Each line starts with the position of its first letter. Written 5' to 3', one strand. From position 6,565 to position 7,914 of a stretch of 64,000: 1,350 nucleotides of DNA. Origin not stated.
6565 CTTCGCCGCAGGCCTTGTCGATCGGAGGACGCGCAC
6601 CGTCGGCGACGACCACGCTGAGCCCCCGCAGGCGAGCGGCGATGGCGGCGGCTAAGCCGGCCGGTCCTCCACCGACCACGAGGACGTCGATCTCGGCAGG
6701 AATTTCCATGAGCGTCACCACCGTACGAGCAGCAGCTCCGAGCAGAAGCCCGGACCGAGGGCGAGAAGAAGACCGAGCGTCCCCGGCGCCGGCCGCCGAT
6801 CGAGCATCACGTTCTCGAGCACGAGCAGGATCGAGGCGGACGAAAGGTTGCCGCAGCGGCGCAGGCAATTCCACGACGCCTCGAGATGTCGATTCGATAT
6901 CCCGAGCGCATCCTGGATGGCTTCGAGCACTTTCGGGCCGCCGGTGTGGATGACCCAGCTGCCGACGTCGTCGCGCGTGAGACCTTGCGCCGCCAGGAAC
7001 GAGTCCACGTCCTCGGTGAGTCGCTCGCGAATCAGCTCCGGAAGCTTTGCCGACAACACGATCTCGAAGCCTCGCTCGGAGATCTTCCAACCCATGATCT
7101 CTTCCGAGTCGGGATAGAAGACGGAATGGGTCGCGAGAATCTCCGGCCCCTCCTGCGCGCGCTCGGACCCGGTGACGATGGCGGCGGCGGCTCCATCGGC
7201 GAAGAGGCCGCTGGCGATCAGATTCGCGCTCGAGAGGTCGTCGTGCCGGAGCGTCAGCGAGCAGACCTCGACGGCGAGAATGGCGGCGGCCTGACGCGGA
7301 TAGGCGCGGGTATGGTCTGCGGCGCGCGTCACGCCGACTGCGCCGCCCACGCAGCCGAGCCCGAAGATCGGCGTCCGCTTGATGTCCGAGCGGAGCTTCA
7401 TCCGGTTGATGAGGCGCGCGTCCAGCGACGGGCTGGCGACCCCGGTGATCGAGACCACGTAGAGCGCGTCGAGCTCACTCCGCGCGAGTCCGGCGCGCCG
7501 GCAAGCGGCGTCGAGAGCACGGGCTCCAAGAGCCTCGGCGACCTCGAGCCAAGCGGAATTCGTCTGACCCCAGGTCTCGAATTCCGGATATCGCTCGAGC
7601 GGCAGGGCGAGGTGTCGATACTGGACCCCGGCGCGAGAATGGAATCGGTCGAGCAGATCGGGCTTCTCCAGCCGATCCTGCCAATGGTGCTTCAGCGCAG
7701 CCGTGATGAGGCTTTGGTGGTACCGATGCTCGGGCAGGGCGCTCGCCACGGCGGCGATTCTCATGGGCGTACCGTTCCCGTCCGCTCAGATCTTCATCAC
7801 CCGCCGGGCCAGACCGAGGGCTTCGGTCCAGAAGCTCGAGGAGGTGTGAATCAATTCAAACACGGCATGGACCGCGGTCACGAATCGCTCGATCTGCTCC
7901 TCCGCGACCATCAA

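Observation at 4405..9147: Type III PKS embedded in an unusual five-gene operon: aminotransferase / type III PKS / FAD oxidoreductase / YceI / cytochrome c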

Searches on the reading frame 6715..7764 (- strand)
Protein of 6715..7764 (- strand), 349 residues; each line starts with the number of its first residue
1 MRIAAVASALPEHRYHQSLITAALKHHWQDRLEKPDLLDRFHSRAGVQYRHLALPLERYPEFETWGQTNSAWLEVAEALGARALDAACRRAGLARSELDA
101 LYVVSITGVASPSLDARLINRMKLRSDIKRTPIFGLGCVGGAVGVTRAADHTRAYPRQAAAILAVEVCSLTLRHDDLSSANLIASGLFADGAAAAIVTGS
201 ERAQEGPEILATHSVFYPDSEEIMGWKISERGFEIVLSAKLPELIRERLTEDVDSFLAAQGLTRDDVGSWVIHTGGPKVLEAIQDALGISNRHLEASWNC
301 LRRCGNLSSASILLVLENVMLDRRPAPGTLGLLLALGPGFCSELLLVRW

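Call 4: search_protein_families(library=pfam, proteins=[window:6715-7764:-])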
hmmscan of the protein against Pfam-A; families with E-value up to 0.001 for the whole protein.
window:6715-7764:- (349 aa): 4 families
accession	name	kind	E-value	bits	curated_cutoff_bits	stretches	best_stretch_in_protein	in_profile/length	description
PF02797.21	Chal_sti_synt_C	-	6.1e-20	72.2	27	1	211-348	4-148/151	Chalcone and stilbene synthases, C-terminal domain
PF08392.18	FAE1_CUT1_RppA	-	1.4e-14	54.6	27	1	66-204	74-210/290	FAE1/Type III polyketide synthase-like protein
PF00195.25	Chal_sti_synt_N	-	8e-14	52.1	27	1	4-198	17-222/225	Chalcone and stilbene synthases, N-terminal domain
PF08541.16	ACP_syn_III_C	-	5.3e-12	46.2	26.6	1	257-349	1-90/90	3-Oxoacyl-[acyl-carrier-protein (ACP)] synthase III C terminal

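Call 5: search_protein_families(library=ncbifam, proteins=[window:6715-7764:-])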
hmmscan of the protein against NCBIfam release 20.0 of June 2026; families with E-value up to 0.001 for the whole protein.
window:6715-7764:- (349 aa): 7 families
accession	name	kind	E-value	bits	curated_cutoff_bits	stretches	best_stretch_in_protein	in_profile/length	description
NF042429.2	DHPHCoAsyn_DpgA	equivalog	8.4e-52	176.2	425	1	4-349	2-350/350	3,5-dihydroxyphenylacetyl-CoA synthase DpgA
NF006829.0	PRK09352.1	subfamily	3.8e-15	55.7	249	1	76-349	53-321/322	beta-ketoacyl-ACP synthase 3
TIGR00747.1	fabH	subfamily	1.4e-14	53.9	292.1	1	74-349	49-322/322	beta-ketoacyl-ACP synthase III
NF005541.0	PRK07204.1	equivalog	5.9e-07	29.2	402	0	74-217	50-186/329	beta-ketoacyl-ACP synthase III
NF004623.0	PRK05963.1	equivalog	1.5e-06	27.8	437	0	253-348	235-327/328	beta-ketoacyl-ACP synthase III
NF005703.0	PRK07515.1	equivalog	1.1e-05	24.5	304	0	82-213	102-228/373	beta-ketoacyl-ACP synthase III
NF006720.0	PRK09258.1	equivalog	0.00016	21.1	285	1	183-349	178-338/338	3-oxoacyl-ACP synthase III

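Call 9: find_homologous_proteins(query=window:6715-7764:-, max_evalue=1e-20)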
Query window:6715-7764:- (349 aa): 7548 proteins with E <= 1e-20 among 8000 candidates; the best 120 are listed.
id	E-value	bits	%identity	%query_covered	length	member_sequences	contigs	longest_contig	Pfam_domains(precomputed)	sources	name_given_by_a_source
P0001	3.7e-227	771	100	100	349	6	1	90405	PF02797.22,PF08541.17,PF08392.19,PF00195.26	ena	-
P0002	2.7e-199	679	88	100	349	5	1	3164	PF02797.22,PF08541.17,PF08392.19,PF00195.26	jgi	jgi:alkylresorcinol/alkylpyrone synthase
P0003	2.6e-188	643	84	100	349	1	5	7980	PF02797.22,PF08541.17,PF08392.19,PF00195.26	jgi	jgi:alkylresorcinol/alkylpyrone synthase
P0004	1.6e-166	572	73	100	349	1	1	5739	PF02797.22,PF08541.17,PF08392.19,PF00195.26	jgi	jgi:alkylresorcinol/alkylpyrone synthase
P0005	2.8e-162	558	69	99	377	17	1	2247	PF02797.22,PF08541.17,PF08392.19,PF00195.26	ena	-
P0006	3.0e-162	558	70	100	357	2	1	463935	PF02797.22,PF08541.17,PF08392.19,PF00195.26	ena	-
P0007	5.8e-162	557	70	100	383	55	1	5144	PF02797.22,PF08541.17,PF08392.19,PF00195.26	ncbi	-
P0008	9.3e-162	556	72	100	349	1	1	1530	PF02797.22,PF08545.17,PF08541.17,PF08392.19,PF00195.26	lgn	-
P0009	7.2e-161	553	69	100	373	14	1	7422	PF02797.22,PF08541.17,PF08392.19,PF00195.26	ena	-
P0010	8.0e-161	553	69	100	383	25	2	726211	PF02797.22,PF08541.17,PF08392.19,PF00195.26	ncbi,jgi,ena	jgi:alkylresorcinol/alkylpyrone synthase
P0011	2.1e-160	552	69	100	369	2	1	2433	PF02797.22,PF08541.17,PF08392.19,PF00195.26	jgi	-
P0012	2.4e-160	551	68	100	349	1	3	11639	PF02797.22,PF08541.17,PF08392.19,PF00195.26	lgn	-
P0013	3.2e-160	551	67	100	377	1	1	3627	PF02797.22,PF08541.17,PF08392.19,PF00195.26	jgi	jgi:alkylresorcinol/alkylpyrone synthase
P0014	4.1e-160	551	68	100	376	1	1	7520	PF02797.22,PF08541.17,PF08392.19,PF00195.26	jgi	jgi:alkylresorcinol/alkylpyrone synthase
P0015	4.1e-160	551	69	100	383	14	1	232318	PF02797.22,PF08541.17,PF08392.19,PF00195.26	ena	-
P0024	1.2e-157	542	68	100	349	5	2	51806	PF02797.22,PF08541.17,PF08392.19,PF00195.26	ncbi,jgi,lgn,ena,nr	ncbi:MAG TPA: 3-oxoacyl-[acyl-carrier-protein] synthase III C-terminal domain-containing protein [Ca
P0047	2.5e-154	532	67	99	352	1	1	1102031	PF02797.22,PF08541.17,PF08392.19,PF00195.26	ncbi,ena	-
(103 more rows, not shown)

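Call 10: find_encoding_contigs(protein=P0010, flank=8000, max_places=2)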
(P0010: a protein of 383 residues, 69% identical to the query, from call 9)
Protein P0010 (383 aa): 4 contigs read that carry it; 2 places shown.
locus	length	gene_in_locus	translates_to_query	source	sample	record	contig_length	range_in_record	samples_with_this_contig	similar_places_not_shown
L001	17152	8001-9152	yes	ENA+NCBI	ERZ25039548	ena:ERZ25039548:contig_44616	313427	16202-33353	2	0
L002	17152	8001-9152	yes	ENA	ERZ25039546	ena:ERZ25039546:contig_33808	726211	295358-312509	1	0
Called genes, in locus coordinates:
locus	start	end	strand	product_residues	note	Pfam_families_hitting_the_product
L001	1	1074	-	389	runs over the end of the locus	PF00140:Sigma70_r1_2, PF04542:Sigma70_r2, PF04539:Sigma70_r3 (weak), PF04545:Sigma70_r4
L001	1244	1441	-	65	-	PF01192:RNA_pol_Rpb6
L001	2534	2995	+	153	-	PF07813:LTXXQ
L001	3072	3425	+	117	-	-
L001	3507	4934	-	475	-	PF01979:Amidohydro_1, PF07969:Amidohydro_3 (weak)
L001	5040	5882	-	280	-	PF00582:Usp (faint)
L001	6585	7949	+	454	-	PF00202:Aminotran_3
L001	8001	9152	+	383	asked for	PF00195:Chal_sti_synt_N, PF08392:FAE1_CUT1_RppA, PF02797:Chal_sti_synt_C, PF08541:ACP_syn_III_C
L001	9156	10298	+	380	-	PF00890:FAD_binding_2 (weak), PF01266:DAO (faint), PF01494:FAD_binding_3, PF03486:HI0933_like (weak), PF05834:Lycopene_cycl (faint), PF07992:Pyr_redox_2 (weak), PF12831:FAD_oxidored (weak), PF13450:NAD_binding_8 (faint)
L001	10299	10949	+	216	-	PF04264:YceI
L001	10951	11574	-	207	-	PF05494:MlaC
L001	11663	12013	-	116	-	PF00005:ABC_tran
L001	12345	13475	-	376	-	PF02687:FtsX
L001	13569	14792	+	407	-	-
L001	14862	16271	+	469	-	PF01546:Peptidase_M20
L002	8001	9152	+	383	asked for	PF00195:Chal_sti_synt_N, PF08392:FAE1_CUT1_RppA, PF02797:Chal_sti_synt_C, PF08541:ACP_syn_III_C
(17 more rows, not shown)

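Call 11: find_encoding_contigs(protein=P0047, flank=8000, max_places=2)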
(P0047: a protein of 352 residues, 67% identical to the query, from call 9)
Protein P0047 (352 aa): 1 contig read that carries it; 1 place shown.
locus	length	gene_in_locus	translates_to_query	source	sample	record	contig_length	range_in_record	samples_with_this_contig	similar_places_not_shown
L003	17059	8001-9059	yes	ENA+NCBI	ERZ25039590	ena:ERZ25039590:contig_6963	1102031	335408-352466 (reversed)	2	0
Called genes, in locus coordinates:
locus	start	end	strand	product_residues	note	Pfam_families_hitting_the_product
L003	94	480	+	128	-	-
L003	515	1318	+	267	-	-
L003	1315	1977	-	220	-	-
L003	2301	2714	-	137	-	-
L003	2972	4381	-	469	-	PF00072:Response_reg, PF00158:Sigma54_activat, PF14532:Sigma54_activ_2, PF25601:AAA_lid_14, PF02954:HTH_8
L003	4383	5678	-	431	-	PF00512:HisKA, PF02518:HATPase_c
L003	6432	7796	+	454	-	PF00202:Aminotran_3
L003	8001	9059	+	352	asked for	PF08392:FAE1_CUT1_RppA, PF00195:Chal_sti_synt_N, PF02797:Chal_sti_synt_C, PF08541:ACP_syn_III_C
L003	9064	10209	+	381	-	PF00890:FAD_binding_2 (weak), PF01266:DAO (faint), PF01494:FAD_binding_3, PF03486:HI0933_like (weak), PF05834:Lycopene_cycl (weak), PF07992:Pyr_redox_2 (weak), PF12831:FAD_oxidored (weak)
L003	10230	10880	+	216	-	PF04264:YceI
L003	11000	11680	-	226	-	PF02463:SMC_N (faint), PF00005:ABC_tran, PF13304:AAA_21 (faint)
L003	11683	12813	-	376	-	PF12704:MacB_PCD, PF02687:FtsX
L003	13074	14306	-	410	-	PF00764:Arginosuc_synth, PF20979:Arginosuc_syn_C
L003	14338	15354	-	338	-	PF02729:OTCace_N, PF00185:OTCace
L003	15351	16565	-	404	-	PF00202:Aminotran_3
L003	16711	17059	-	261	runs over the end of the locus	PF00696:AA_kinase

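Call 12: find_encoding_contigs(protein=P0024, flank=8000, max_places=2)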
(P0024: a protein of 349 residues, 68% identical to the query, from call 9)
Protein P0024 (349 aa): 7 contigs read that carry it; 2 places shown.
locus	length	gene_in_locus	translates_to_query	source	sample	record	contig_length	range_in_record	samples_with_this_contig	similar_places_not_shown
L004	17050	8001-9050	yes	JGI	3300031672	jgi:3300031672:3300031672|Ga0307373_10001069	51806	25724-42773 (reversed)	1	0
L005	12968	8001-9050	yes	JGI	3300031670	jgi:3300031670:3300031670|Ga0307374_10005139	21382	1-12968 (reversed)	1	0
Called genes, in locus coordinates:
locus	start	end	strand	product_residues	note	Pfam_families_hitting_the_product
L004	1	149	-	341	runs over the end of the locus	PF13624:SurA_N_3 (weak), PF13098:Thioredoxin_2, PF13462:Thioredoxin_4, PF01323:DSBA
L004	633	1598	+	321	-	-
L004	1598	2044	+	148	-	-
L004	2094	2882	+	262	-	-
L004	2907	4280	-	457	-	PF00202:Aminotran_3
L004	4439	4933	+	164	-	PF14376:Haem_bd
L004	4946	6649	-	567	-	PF01061:ABC2_membrane, PF12698:ABC2_membrane_3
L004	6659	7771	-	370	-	PF00005:ABC_tran, PF13304:AAA_21, PF13732:DrrA1-3_C (weak)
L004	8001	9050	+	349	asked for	PF00195:Chal_sti_synt_N, PF08392:FAE1_CUT1_RppA, PF02797:Chal_sti_synt_C, PF08541:ACP_syn_III_C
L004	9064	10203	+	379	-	PF01266:DAO (faint), PF01494:FAD_binding_3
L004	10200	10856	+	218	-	PF04264:YceI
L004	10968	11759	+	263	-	PF23441:SDR (weak), PF00106:adh_short, PF01370:Epimerase (faint), PF08659:KR, PF13561:adh_short_C2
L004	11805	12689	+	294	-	PF25919:BSH_CusB (faint), PF25917:BSH_RND, PF25973:BSH_CzcB, PF25954:Beta-barrel_RND_2 (faint), PF25876:HH_MFP_RND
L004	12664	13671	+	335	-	PF00005:ABC_tran, PF13304:AAA_21 (faint)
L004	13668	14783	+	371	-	PF12698:ABC2_membrane_3, PF01061:ABC2_membrane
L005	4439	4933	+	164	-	PF14376:Haem_bd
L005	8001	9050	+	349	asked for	PF00195:Chal_sti_synt_N, PF08392:FAE1_CUT1_RppA, PF02797:Chal_sti_synt_C, PF08541:ACP_syn_III_C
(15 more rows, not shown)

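Call 13: search_solved_structures(query=window:6715-7764:-, max_evalue=1e-10)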
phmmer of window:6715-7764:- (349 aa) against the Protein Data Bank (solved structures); distinct sequences matched with E-value up to 1e-10: 107 (the best 60 are shown).
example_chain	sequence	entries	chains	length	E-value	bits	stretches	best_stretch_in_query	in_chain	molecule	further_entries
4jao_D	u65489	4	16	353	3.4e-92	312.4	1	3-349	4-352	Alpha-pyrone synthesis polyketide synthase-like Pks11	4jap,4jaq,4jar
4jat_A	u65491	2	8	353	9.1e-91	307.7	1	3-349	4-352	Alpha-pyrone synthesis polyketide synthase-like Pks11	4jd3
8ysp_A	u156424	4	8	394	7.8e-59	202.7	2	181-349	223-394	CylI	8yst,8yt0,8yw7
1u0m_A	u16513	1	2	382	9.4e-42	146.6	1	9-349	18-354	putative polyketide synthase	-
2h84_A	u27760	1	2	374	7.4e-37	130.5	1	9-343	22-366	Steely1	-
4b0n_A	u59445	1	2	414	1.9e-34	122.6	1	84-348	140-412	POLYKETIDE SYNTHASE III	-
1ted_A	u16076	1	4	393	1.1e-30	110.2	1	91-345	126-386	pks18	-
7cb3_A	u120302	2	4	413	3.1e-30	108.7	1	36-345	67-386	Chalcone/stilbene synthase | Chalcone synthase-like protein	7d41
1tee_A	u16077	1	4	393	3.5e-29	105.3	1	91-345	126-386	pks18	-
7f0e_A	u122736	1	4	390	4.3e-28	101.7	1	38-348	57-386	EnPKS2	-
8b32_A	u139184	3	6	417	6.4e-28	101.1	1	72-346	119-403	Chalcone synthase 2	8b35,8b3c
7f08_B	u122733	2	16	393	1.6e-27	99.8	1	36-348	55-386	chalcone synthase | EnPKS1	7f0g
3awj_A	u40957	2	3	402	2.7e-27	99.1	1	37-348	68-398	Chalcone synthase-like polyketide synthase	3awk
6op5_A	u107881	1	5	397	2.4e-26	96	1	77-346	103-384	Styrylpyrone synthase 1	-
5wx6_A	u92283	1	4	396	3.4e-26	95.4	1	71-347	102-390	Alkyldiketide-CoA synthase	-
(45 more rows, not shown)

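Call 21: find_related_loci(query=A1, collection=genome_contigs, flank=9000)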
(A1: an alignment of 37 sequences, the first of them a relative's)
Query A1 (349 aa) in genome_contigs; peptide patterns used: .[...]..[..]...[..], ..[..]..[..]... (x = any residue, [..] = any of these).
600 stretches matched a pattern (row limit reached: there are more); 554 encode a relative of the query (tblastn E <= 1e-3); the best 80 are kept; 80 distinct loci.
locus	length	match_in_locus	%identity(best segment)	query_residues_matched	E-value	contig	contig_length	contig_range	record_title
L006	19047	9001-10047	67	1-349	1e-160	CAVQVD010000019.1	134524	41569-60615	MAG: uncultured delta proteobacterium isolate MFD10064.bin.1.75 genome assembly, contig: contig_48100, whole genome shot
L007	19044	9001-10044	68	2-349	4e-158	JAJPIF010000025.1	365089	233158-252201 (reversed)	MAG: Proteobacteria bacterium isolate Centralia_MAG_278 k107_35361255, whole genome shotgun sequence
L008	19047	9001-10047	66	1-349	6e-158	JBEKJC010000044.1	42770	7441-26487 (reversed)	MAG: Candidatus Binataceae bacterium isolate SPRUCE 314 SPRUCE_314_44, whole genome shotgun sequence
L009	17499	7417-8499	65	1-349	4e-157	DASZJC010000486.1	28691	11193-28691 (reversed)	MAG TPA_asm: Xanthobacteraceae bacterium isolate SMAG_U6619 k141_291990, whole genome shotgun sequence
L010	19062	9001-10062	64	1-349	2e-156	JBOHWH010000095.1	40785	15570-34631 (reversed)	MAG: Candidatus Binataceae bacterium isolate TC-B4_metawrap_bin.9 k127_108029, whole genome shotgun sequence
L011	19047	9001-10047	64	1-349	8e-156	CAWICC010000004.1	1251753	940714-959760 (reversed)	MAG: uncultured delta proteobacterium isolate MFD09495.bin.2.82 genome assembly, contig: contig_2008, whole genome shotg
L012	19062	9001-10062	66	1-349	1e-155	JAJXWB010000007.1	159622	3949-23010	MAG: Proteobacteria bacterium isolate BP5.bin57 NODE_83_length_159622_cov_10.762607, whole genome shotgun sequence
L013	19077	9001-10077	63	1-349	2e-153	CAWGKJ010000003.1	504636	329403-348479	MAG: uncultured Alphaproteobacteria bacterium isolate MFD05705.bin.2.113 genome assembly, contig: contig_15707, whole ge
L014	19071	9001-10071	68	1-349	3e-151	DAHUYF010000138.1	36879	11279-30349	MAG TPA_asm: Rhodospirillales bacterium isolate clean1664 k141_712653, whole genome shotgun sequence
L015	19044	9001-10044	67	2-349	3e-151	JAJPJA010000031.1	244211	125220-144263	MAG: Proteobacteria bacterium isolate Centralia_MAG_399 k107_13899040, whole genome shotgun sequence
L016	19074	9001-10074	63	1-349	7e-151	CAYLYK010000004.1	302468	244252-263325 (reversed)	MAG TPA_asm: uncultured Hyphomicrobiales bacterium isolate binchicken_co199_94 genome assembly, contig: NODE_26_length_3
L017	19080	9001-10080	61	1-349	5e-151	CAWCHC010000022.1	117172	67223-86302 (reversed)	MAG: uncultured Alphaproteobacteria bacterium isolate MFD09286.bin.2.137 genome assembly, contig: contig_39936, whole ge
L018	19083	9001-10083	64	1-349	4e-151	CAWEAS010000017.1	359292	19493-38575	MAG: uncultured Alphaproteobacteria bacterium isolate MFD05512.bin.1.8 genome assembly, contig: contig_29952, whole geno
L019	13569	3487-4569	65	1-349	1e-150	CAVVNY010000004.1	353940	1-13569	MAG: uncultured Alphaproteobacteria bacterium isolate MFD05705.bin.1.143 genome assembly, contig: contig_22353, whole ge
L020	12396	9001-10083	65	1-349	9e-150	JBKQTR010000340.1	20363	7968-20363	MAG: Stellaceae bacterium isolate MHr2D2E2F__bin_5 MHr2D2E2F_000000196374, whole genome shotgun sequence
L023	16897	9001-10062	63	3-349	9e-147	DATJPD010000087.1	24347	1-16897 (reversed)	MAG TPA_asm: Alphaproteobacteria bacterium isolate SMAG_U14904 k141_761335, whole genome shotgun sequence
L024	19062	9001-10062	63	1-349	4e-147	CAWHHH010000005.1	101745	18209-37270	MAG: uncultured Alphaproteobacteria bacterium isolate MFD02134.bin.2.170 genome assembly, contig: contig_18853, whole ge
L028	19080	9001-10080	62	1-349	3e-142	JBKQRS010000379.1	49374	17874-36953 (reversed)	MAG: Bradyrhizobium sp. isolate MGr3G3H3I__bin_152 MGr3G3H3I_000000175563, whole genome shotgun sequence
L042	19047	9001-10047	57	1-349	2e-132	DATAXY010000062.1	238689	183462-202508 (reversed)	MAG TPA_asm: Bryobacteraceae bacterium isolate SMAG_U5665 k141_1215710, whole genome shotgun sequence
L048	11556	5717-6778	57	2-349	2e-130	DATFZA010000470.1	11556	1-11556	MAG TPA_asm: Bryobacteraceae bacterium isolate SMAG_U9557 k141_1355815, whole genome shotgun sequence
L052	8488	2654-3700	57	1-349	1e-128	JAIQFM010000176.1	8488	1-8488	MAG: Terriglobia bacterium isolate SRVP_22 SR-VP_26_10_2019_C_20cm_scaffold_13700, whole genome shotgun sequence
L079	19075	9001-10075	68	1-349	6e-124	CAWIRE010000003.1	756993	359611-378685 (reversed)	MAG: uncultured Alphaproteobacteria bacterium isolate MFD03044.bin.1.46 genome assembly, contig: contig_17691, whole gen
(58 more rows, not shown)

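Call 30: search_protein_families(library=pfam, proteins=[L014:4984-6537:-, L020:4383-5060:-, L024:5363-6145:+, L028:11256-11948:+, L079:2033-2755:-, L052:1771-2646:+, L011:5186-5863:+, L042:10088-11515:+, L023:5049-5960:+], max_evalue=0.01)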
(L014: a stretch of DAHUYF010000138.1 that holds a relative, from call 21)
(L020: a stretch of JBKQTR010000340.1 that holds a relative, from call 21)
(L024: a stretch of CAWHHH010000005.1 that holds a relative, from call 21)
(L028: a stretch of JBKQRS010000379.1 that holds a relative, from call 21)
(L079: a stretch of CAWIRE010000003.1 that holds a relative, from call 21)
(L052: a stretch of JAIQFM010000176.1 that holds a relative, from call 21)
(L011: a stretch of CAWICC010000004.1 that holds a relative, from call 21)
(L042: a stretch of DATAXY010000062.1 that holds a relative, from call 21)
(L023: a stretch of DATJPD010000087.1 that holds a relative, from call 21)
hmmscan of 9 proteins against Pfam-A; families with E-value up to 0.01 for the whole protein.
L014:4984-6537:- (517 aa): 3 families
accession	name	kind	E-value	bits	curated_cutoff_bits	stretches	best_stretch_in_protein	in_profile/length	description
PF00501.34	AMP-binding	-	2.8e-55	188.1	29.9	1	26-356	2-384/384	AMP-binding enzyme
PF23562.2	AMP-binding_C_3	-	3.4e-06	27.9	20.8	1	386-499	1-115/124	AMP-binding enzyme C-terminal domain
PF12375.13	DUF3653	-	0.0089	16.6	22.4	0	386-423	17-55/66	Phage protein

L020:4383-5060:- (225 aa): 2 families
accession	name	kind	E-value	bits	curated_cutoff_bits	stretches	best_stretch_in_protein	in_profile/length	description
PF14518.11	Haem_oxygenas_2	-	7.6e-25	88.2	28.9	1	39-205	2-176/177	Iron-containing redox enzyme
PF03070.21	TENA_THI-4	-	2.6e-05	24.5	22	1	29-118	22-112/210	TENA/THI-4/PQQC family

L024:5363-6145:+ (260 aa): 5 families
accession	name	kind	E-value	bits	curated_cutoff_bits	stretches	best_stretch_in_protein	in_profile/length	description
PF00106.31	adh_short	-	1.3e-48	165.5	26.6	1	6-193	1-189/195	short chain dehydrogenase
PF13561.12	adh_short_C2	-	1.7e-30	106.8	27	1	12-196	1-186/236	Enoyl-(Acyl carrier protein) reductase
PF08659.16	KR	-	8.6e-09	36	22.6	1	9-178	4-173/180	KR domain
PF01370.27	Epimerase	-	0.00025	21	20.9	1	8-181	1-170/240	NAD dependent epimerase/dehydratase family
PF08643.16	DUF1776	-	0.0079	16.1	25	0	101-179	112-192/294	Fungal family of unknown function (DUF1776)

L028:11256-11948:+ (230 aa): 7 families
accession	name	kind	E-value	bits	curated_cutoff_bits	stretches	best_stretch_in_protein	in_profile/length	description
PF13432.12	TPR_16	-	2.9e-07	31.2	32.7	1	148-195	11-58/65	Tetratricopeptide repeat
PF14559.12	TPR_19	-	9.1e-06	26.4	25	1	148-194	5-51/68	Tetratricopeptide repeat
PF13424.12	TPR_12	-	2.4e-05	24.9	30.1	0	172-196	7-31/77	Tetratricopeptide repeat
PF13428.12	TPR_14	-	2.8e-05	24.8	23.5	0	169-197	2-30/44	Tetratricopeptide repeat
PF07719.23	TPR_2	-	6.6e-05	23.2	27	0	170-197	3-30/34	Tetratricopeptide repeat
PF13181.12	TPR_8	-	0.00019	21.8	25.7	0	169-197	2-30/34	Tetratricopeptide repeat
PF13174.12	TPR_6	-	0.0045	18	26.3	0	148-166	14-32/33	Tetratricopeptide repeat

L079:2033-2755:- (240 aa): 8 families
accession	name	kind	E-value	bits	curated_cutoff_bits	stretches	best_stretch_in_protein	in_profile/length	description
PF13649.12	Methyltransf_25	-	3.3e-20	73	27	1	65-161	1-97/97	Methyltransferase domain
PF08241.18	Methyltransf_11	-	1e-19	71.4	21.2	1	66-163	1-93/95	Methyltransferase domain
PF08242.18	Methyltransf_12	-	2.1e-14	54.5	30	1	66-162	1-97/98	Methyltransferase domain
PF13847.12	Methyltransf_31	-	1.7e-13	50.9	27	1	61-165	3-109/145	Methyltransferase domain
PF13489.12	Methyltransf_23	-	2e-10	41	27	1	52-202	11-160/164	Methyltransferase domain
PF01209.24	Ubie_methyltran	-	7.3e-09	35.8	20.1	1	60-172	46-158/233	ubiE/COQ5 methyltransferase family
PF02353.26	CMAS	-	0.00065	19.5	27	1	51-166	52-165/273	Mycolic acid cyclopropane synthetase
PF06080.18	DUF938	-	0.006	16.8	27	0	53-166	16-138/202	Protein of unknown function (DUF938)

L052:1771-2646:+ (291 aa): 3 families
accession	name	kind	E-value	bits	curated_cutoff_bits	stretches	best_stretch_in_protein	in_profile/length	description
PF13428.12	TPR_14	-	1.9e-07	31.5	23.5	0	250-290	4-44/44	Tetratricopeptide repeat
PF13432.12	TPR_16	-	0.0002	22.2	32.7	0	247-280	31-64/65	Tetratricopeptide repeat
PF14559.12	TPR_19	-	0.001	19.8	25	0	128-151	7-30/68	Tetratricopeptide repeat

L011:5186-5863:+ (225 aa): 1 family
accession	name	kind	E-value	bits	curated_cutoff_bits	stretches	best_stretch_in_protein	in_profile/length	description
PF14376.11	Haem_bd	-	3.6e-28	98.6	27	1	107-216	19-132/133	Haem-binding domain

L042:10088-11515:+ (475 aa): 0 families

L023:5049-5960:+ (303 aa): 1 family
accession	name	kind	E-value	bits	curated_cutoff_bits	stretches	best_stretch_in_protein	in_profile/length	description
PF04784.19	DUF547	-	6.4e-25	88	27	1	115-229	2-125/125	Protein of unknown function, DUF547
